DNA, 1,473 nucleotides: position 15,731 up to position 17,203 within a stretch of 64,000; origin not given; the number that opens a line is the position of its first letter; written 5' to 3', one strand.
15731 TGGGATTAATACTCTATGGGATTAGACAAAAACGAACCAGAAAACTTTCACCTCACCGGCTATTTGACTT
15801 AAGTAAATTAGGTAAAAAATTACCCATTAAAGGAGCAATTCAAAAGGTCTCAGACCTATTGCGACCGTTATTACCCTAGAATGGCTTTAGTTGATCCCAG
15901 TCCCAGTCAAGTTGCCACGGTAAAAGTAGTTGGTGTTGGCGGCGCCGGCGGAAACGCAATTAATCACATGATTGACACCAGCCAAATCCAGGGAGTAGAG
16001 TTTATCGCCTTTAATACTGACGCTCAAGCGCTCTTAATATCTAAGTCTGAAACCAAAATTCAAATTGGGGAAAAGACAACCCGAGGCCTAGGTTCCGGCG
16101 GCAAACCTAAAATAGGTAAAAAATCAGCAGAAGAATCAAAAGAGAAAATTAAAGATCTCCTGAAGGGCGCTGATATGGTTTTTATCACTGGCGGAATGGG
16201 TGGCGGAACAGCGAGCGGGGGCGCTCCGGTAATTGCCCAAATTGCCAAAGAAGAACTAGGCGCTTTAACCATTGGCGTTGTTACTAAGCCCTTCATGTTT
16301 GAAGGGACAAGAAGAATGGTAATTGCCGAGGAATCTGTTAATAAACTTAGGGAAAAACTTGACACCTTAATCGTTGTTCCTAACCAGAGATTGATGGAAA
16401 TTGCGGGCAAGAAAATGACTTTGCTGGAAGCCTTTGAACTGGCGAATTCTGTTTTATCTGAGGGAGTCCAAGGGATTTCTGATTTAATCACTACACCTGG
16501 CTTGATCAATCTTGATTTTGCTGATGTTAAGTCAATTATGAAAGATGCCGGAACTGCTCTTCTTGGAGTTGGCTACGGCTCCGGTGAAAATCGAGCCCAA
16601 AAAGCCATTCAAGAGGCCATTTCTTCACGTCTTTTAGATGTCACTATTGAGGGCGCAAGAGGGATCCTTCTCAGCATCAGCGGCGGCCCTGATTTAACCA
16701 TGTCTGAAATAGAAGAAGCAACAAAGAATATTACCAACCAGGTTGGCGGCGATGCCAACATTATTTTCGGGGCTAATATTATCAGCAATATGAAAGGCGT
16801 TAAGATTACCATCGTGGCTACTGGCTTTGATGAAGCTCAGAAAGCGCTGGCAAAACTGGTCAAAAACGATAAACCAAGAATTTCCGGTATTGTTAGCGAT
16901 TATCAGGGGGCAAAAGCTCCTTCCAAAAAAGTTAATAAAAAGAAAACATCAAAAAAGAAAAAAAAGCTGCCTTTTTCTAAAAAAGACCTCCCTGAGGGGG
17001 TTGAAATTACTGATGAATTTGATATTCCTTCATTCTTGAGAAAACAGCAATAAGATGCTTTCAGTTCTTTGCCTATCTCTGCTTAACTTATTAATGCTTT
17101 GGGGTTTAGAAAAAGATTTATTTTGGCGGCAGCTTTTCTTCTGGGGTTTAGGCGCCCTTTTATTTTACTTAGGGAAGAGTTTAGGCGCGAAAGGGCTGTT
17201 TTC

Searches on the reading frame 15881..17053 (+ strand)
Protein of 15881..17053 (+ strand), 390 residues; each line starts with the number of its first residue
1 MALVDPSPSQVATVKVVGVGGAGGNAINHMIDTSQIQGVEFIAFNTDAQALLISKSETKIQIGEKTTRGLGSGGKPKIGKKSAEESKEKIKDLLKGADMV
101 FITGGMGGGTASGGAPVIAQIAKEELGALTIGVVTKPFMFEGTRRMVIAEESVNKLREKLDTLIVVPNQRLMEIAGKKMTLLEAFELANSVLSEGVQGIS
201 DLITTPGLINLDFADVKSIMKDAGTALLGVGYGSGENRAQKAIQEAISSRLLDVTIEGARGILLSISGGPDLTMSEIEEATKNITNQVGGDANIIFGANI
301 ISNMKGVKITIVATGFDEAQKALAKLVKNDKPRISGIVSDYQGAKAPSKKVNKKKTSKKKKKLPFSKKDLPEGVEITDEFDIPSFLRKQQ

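Call 79: search_protein_families(library=pfam, proteins=[window:15881-17053:+], max_evalue=0.0001)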
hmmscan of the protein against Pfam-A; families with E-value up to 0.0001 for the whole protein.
window:15881-17053:+ (390 aa): 2 families
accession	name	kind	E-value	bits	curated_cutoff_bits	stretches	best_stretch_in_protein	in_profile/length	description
PF00091.31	Tubulin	-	1.5e-48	166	33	1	14-175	2-189/190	Tubulin/FtsZ family, GTPase domain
PF12327.13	FtsZ_C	-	1.7e-29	102.4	27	1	224-317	1-95/95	FtsZ family, C-terminal domain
